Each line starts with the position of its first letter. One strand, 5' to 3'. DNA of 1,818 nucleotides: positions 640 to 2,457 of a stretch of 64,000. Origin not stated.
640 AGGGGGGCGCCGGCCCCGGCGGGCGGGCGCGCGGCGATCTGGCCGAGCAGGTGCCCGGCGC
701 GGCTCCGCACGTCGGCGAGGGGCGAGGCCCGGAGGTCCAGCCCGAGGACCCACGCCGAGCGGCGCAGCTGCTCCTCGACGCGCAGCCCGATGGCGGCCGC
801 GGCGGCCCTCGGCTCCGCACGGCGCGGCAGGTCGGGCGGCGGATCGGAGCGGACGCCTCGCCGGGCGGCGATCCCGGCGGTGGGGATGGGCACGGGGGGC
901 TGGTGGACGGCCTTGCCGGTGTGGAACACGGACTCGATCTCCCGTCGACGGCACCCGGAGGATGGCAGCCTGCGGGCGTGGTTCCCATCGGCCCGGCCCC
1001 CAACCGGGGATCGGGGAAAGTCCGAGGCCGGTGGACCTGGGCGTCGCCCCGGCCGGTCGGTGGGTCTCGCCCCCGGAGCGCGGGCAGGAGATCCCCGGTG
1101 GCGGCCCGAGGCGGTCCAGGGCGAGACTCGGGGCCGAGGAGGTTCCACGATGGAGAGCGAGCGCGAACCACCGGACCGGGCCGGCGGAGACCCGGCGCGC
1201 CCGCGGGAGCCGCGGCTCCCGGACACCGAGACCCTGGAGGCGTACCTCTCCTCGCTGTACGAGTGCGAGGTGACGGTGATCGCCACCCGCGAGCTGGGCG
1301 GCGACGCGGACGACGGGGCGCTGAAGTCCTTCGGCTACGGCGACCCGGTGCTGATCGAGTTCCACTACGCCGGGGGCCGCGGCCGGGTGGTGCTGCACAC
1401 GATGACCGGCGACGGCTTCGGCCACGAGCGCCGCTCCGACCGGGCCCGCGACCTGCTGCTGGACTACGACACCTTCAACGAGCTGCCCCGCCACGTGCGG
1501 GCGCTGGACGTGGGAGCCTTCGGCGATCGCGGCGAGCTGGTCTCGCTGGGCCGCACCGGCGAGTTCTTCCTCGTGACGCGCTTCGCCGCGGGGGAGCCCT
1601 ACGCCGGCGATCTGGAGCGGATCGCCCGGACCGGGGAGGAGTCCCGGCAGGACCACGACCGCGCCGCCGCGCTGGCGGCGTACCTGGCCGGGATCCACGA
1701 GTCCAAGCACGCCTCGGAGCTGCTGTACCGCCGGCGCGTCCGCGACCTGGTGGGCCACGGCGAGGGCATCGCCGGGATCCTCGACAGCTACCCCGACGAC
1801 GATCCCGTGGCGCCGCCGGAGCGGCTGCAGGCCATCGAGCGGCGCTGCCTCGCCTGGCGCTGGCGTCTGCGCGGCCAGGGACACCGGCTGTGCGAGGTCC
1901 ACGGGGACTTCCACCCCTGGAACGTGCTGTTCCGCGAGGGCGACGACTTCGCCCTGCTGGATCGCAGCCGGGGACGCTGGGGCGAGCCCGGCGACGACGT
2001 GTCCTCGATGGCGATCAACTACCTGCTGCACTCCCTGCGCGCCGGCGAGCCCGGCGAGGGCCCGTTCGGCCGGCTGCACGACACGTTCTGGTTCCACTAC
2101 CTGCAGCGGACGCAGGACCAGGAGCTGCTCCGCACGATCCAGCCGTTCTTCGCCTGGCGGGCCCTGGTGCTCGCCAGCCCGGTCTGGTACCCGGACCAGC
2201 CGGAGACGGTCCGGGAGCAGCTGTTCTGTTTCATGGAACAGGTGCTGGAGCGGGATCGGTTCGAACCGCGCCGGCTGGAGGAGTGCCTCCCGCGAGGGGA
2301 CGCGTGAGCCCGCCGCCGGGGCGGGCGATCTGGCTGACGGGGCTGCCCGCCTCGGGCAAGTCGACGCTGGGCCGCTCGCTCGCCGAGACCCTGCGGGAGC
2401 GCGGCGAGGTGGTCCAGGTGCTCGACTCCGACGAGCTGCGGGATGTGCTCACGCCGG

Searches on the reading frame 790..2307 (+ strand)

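Call 38: search_protein_families(library=pfam, proteins=[window:790-2307:+], max_evalue=0.00001)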
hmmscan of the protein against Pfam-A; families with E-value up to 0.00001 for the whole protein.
window:790-2307:+ (505 aa): 1 family
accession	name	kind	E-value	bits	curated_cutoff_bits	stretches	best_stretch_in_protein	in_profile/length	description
PF01636.29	APH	-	2.1e-09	37.9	23.2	1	256-408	68-210/239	Phosphotransferase enzyme family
